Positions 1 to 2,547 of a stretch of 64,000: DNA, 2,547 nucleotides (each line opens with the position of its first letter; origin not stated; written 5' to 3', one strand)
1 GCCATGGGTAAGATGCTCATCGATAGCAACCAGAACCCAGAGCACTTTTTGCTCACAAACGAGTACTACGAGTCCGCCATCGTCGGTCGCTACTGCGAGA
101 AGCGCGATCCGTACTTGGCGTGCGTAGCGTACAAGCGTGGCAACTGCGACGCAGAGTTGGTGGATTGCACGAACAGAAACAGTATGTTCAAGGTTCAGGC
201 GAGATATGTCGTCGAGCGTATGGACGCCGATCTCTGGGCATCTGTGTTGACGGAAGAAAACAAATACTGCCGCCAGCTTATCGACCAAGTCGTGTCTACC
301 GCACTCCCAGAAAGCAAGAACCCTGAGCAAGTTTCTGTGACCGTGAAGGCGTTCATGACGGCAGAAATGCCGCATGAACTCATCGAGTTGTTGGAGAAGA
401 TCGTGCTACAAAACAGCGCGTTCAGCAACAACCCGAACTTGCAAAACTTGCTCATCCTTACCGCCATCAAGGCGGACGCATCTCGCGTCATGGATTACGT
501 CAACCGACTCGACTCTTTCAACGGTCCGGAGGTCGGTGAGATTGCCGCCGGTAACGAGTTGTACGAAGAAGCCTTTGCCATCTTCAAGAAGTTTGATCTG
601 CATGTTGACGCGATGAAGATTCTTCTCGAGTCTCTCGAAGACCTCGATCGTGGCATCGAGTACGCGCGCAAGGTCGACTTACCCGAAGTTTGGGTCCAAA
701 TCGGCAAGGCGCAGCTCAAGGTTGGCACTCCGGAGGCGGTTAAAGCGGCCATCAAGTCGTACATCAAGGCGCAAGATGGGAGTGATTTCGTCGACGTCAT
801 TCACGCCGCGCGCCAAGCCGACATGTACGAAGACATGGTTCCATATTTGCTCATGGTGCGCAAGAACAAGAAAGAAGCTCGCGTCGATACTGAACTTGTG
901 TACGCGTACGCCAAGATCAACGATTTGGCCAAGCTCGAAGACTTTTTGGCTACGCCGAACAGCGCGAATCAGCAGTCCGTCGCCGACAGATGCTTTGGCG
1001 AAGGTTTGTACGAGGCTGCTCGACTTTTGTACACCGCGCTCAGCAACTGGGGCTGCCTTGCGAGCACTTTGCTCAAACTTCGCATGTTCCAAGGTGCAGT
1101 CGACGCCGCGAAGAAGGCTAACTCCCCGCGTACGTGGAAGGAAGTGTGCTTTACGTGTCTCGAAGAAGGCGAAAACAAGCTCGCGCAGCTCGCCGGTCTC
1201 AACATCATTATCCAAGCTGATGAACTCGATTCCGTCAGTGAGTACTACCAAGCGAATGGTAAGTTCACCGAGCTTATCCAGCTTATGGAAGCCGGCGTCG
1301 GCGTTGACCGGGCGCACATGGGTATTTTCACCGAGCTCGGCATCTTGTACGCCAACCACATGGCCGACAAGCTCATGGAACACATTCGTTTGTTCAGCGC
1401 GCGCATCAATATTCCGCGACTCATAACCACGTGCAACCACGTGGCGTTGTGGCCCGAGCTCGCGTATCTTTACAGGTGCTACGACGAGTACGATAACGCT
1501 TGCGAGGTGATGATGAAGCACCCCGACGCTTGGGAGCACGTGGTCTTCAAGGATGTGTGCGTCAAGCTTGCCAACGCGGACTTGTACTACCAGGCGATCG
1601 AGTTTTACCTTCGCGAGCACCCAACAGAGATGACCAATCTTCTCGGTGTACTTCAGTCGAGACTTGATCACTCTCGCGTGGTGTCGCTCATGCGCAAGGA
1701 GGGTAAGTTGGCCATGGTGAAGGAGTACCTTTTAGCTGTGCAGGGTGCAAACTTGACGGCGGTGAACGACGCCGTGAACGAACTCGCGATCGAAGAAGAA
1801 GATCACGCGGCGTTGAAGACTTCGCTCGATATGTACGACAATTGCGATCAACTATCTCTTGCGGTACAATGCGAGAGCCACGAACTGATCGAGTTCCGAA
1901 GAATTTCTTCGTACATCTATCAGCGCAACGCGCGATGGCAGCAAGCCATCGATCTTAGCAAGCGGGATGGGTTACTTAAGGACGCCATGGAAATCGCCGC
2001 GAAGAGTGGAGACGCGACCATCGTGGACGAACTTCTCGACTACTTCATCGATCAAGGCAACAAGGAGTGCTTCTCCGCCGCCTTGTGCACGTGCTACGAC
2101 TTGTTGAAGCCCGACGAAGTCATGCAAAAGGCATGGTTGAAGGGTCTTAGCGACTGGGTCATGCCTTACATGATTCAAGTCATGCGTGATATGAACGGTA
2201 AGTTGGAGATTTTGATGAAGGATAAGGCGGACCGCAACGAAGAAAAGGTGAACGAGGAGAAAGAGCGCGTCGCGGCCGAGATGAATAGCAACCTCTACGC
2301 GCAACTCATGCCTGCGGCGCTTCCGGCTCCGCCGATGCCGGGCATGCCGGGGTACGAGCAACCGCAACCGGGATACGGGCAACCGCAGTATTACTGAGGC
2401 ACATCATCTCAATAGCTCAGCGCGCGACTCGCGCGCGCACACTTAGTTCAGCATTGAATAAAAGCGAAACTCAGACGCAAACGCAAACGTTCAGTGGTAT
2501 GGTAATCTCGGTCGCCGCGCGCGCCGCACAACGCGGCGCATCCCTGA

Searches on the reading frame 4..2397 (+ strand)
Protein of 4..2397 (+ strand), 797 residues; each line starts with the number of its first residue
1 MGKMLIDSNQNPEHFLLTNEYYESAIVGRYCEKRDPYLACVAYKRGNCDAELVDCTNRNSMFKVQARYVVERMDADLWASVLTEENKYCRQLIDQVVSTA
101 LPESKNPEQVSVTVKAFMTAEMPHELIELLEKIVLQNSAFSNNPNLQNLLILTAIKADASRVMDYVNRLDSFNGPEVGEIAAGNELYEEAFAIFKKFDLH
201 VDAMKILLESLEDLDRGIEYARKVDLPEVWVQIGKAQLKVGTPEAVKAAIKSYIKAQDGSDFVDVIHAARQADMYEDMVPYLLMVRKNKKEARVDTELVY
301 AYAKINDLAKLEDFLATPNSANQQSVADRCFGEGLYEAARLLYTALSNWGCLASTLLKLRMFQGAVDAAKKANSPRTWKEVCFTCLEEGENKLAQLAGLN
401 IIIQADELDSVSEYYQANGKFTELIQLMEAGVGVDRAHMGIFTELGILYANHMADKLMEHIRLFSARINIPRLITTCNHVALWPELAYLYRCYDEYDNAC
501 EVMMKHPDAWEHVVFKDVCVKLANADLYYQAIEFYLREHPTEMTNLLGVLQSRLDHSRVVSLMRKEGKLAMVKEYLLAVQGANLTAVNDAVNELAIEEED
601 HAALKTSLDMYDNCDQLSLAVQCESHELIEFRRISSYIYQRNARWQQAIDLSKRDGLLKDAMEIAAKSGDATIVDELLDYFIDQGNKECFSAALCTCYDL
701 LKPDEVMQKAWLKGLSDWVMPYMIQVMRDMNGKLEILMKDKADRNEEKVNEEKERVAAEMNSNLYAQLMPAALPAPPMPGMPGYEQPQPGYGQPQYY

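Call 3: search_protein_families(library=pfam, proteins=[window:4-2397:+], max_evalue=0.01)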
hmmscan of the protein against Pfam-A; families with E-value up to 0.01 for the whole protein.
window:4-2397:+ (797 aa): 4 families
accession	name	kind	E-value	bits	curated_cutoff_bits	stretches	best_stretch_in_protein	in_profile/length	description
PF00637.26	Clathrin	-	6.1e-145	477.1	29.6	5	101-243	1-141/143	Region in Clathrin and VPS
PF23356.2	TPR_PEP5_VPS11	-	4.9e-06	26.5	27.5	1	111-229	23-141/354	PEP5/VPS11 Clathrin repeat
PF23556.1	TPR_Vps41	-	5.3e-05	23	27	0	176-237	247-308/333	Vps41 TPR-like region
PF13428.12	TPR_14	-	0.0069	17.4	23.5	0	227-260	1-34/44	Tetratricopeptide repeat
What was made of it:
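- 4..2397 (+): C-terminal 797 residues of clathrin heavy chain (stop TGA 2395-2397). It is the upstream member of the conserved collinear block and is functionally unrelated to the trio. PF00637 Clathrin E=6e-145 (call 3).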
